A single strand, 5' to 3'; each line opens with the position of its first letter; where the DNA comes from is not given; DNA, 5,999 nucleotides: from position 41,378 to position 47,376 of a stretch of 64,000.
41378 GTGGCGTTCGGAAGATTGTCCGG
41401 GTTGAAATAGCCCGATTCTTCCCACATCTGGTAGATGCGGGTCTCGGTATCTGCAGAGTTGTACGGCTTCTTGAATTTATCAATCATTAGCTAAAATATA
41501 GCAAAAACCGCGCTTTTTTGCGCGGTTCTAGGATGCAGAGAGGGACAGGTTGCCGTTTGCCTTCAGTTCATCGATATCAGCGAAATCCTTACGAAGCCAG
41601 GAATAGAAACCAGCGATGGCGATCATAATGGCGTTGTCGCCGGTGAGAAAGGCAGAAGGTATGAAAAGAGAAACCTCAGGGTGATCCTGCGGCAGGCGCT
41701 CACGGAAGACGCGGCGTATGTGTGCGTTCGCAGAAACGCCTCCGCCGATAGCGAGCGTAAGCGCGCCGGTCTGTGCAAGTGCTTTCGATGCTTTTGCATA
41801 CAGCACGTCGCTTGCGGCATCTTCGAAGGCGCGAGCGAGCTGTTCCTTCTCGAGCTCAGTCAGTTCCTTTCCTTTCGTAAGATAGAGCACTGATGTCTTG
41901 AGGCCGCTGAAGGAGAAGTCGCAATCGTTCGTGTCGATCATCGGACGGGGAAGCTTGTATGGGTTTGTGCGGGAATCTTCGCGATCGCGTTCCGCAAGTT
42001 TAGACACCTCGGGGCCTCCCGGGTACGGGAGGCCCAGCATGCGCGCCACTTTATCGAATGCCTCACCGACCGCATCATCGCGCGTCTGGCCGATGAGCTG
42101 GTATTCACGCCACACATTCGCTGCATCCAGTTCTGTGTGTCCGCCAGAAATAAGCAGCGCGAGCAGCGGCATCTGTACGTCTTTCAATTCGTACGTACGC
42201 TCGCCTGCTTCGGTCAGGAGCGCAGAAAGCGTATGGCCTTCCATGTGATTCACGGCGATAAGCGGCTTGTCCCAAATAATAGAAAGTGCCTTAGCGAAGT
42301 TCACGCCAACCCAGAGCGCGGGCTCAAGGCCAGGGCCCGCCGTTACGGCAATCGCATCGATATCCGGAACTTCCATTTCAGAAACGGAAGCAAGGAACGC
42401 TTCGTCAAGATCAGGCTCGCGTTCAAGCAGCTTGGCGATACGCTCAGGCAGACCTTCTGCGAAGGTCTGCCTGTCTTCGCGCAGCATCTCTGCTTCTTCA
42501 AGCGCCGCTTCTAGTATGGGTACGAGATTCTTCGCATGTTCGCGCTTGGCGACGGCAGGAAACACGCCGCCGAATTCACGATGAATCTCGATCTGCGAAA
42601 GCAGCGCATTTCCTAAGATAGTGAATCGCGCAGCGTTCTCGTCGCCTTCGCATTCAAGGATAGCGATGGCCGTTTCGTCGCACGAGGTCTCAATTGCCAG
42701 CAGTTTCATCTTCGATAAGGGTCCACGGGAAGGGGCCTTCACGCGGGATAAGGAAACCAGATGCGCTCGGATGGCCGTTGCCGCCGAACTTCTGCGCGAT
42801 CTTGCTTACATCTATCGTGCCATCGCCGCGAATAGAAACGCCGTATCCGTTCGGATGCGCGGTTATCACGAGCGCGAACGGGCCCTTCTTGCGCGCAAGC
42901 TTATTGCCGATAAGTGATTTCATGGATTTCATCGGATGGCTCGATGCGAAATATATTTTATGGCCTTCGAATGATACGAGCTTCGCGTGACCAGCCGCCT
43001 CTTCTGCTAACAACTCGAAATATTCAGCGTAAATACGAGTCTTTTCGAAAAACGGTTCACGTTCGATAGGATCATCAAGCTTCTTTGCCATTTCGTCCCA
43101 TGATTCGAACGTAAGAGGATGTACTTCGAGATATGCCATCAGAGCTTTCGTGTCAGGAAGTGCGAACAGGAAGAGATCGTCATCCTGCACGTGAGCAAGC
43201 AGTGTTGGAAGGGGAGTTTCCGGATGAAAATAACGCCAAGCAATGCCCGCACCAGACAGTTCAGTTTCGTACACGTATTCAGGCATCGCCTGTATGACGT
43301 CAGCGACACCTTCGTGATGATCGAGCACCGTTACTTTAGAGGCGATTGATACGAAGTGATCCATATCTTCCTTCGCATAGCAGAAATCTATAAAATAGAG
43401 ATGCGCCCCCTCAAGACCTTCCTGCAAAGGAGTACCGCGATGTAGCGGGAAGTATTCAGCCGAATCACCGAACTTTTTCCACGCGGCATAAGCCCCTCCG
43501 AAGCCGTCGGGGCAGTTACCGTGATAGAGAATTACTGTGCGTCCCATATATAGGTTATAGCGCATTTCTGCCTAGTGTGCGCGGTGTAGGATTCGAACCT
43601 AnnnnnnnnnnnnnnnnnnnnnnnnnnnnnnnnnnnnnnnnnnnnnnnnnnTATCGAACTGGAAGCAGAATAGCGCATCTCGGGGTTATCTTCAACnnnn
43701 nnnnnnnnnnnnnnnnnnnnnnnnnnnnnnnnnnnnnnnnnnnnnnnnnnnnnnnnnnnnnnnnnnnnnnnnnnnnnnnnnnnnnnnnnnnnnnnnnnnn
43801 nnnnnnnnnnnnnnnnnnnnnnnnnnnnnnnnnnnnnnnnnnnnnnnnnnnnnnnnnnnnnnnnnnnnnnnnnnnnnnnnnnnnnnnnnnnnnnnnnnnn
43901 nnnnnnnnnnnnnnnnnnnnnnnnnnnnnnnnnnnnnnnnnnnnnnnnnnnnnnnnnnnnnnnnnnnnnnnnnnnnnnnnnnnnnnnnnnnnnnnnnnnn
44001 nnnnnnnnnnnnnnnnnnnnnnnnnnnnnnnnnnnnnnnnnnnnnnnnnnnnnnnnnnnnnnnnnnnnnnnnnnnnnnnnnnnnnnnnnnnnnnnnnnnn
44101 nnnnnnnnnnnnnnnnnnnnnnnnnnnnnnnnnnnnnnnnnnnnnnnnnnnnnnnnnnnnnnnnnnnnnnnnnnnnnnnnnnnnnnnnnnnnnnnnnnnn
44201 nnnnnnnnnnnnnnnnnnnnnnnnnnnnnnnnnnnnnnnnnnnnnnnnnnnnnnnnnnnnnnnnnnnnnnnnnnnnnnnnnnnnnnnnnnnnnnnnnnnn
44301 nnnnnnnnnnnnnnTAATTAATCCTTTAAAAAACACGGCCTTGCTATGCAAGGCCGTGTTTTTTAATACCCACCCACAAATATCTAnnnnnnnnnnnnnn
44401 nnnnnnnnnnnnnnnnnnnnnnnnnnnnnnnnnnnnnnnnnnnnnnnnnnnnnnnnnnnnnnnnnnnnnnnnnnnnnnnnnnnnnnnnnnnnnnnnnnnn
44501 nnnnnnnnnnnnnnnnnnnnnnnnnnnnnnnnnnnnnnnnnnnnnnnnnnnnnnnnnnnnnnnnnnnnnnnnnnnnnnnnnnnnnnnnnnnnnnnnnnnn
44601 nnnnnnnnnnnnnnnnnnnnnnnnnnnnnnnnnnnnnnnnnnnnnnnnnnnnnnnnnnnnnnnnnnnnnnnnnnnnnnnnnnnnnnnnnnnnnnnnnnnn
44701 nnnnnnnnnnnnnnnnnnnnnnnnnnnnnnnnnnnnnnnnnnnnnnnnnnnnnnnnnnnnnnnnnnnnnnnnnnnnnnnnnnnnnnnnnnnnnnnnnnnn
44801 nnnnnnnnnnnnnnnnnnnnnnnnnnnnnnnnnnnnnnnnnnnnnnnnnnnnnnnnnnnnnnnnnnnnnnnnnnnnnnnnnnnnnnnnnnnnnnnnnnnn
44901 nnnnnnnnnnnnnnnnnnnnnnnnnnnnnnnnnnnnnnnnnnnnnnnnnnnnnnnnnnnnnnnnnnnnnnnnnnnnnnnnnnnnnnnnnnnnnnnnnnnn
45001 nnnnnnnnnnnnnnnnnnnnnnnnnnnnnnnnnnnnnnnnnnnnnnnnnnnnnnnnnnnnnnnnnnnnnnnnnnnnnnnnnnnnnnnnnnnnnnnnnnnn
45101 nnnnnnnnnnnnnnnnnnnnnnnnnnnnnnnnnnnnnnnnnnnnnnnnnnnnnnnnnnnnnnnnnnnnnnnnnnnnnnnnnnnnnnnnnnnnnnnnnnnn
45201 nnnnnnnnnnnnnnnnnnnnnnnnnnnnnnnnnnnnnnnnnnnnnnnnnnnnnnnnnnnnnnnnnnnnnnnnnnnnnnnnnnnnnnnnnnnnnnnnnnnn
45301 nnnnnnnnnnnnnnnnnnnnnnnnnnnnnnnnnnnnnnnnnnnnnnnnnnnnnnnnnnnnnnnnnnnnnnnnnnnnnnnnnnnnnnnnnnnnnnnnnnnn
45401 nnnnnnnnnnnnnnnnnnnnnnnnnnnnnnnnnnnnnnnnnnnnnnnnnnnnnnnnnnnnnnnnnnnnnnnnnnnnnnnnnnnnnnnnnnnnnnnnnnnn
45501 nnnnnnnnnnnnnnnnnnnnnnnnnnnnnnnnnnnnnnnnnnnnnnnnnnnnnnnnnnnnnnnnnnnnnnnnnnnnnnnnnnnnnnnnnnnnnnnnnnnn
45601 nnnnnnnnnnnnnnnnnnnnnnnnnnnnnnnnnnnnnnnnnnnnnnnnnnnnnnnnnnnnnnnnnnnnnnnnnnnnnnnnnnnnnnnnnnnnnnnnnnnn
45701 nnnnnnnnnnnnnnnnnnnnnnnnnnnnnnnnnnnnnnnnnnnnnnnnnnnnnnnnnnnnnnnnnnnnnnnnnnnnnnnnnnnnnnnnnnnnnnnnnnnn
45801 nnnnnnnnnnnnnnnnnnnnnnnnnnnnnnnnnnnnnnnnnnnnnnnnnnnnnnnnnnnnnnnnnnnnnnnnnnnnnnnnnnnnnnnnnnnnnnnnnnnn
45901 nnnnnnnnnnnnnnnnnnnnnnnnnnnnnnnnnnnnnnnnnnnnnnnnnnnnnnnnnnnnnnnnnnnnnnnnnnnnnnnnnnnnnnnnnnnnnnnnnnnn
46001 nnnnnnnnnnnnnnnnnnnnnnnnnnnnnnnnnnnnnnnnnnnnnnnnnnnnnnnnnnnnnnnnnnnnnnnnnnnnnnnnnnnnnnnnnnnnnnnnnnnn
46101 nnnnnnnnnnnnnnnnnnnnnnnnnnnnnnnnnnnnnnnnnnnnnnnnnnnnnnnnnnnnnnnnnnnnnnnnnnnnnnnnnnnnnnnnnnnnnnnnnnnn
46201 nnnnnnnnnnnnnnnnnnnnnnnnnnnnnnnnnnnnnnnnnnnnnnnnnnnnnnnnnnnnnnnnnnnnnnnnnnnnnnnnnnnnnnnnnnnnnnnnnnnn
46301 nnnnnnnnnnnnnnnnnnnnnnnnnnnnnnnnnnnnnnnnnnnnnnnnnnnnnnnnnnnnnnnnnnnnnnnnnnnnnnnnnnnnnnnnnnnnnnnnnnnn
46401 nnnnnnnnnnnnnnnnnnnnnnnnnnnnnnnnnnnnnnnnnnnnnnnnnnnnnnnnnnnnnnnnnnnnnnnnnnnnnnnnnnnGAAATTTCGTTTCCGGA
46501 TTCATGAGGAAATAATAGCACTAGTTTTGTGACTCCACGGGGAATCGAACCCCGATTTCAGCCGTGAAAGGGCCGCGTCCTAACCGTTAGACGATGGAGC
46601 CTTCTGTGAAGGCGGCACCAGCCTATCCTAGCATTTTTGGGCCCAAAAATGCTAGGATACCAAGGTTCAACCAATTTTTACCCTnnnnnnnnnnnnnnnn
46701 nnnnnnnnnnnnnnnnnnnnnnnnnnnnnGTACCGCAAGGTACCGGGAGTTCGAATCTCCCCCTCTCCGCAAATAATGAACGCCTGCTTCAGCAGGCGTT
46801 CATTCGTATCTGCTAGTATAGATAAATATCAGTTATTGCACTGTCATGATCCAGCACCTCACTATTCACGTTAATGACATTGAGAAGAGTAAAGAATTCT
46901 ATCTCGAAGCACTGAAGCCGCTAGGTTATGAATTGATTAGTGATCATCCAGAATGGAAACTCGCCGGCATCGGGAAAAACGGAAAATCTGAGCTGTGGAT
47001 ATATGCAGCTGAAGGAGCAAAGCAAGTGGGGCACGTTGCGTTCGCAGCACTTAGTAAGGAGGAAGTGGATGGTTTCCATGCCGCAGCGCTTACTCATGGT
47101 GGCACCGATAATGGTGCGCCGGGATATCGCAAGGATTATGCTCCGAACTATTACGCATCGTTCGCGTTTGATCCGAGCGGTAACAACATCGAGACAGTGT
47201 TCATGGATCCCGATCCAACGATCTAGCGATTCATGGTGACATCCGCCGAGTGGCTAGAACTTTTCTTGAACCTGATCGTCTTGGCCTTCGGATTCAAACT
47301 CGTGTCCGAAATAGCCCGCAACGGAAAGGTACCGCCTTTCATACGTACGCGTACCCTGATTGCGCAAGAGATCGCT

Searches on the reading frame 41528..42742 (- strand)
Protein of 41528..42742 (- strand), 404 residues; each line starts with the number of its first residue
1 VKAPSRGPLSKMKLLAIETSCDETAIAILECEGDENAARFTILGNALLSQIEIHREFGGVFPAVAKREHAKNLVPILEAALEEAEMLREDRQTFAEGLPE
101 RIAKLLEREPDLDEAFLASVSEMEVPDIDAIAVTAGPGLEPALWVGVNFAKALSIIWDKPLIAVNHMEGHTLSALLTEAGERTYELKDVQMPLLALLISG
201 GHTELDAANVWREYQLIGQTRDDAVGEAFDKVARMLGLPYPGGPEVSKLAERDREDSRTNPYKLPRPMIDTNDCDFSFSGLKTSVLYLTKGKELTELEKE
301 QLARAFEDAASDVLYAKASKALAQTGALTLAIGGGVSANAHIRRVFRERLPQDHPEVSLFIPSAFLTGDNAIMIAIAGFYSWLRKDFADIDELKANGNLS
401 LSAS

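Call 69: search_protein_families(library=pfam, max_evalue=0.00001, proteins=[window:41528-42742:-])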
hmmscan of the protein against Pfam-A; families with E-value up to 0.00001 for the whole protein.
window:41528-42742:- (404 aa): 1 family
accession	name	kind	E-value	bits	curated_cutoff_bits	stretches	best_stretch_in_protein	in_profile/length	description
PF00814.31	TsaD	-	4.3e-77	259.8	24.8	2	120-375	43-263/264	tRNA N6-adenosine threonylcarbamoyltransferase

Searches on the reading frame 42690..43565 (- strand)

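Call 69: search_protein_families(library=pfam, max_evalue=0.00001, proteins=[window:42690-43565:-])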
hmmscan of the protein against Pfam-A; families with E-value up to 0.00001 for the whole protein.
window:42690-43565:- (291 aa): 1 family
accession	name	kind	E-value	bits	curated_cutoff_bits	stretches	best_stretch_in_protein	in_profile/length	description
PF02272.25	DHHA1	-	5.6e-06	27.2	25.9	0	212-275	15-85/102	DHHA1 domain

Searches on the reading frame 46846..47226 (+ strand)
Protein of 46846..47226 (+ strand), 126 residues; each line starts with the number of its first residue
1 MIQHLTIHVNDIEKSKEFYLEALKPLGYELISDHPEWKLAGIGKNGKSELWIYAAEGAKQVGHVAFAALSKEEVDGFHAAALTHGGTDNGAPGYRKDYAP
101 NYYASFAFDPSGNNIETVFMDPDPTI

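Call 48: search_protein_families(library=pfam, max_evalue=0.001, proteins=[window:46846-47226:+])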
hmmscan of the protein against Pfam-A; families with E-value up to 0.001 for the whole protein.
window:46846-47226:+ (126 aa): 2 families
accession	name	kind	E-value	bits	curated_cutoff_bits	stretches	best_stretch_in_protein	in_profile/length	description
PF00903.31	Glyoxalase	-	7.6e-10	39.7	20.6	1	2-116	2-120/121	Glyoxalase/Bleomycin resistance protein/Dioxygenase superfamily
PF22677.2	Ble-like_N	-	1.6e-06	28.2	24.5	1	4-35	4-33/41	Bleomycin resistance protein-like N-terminal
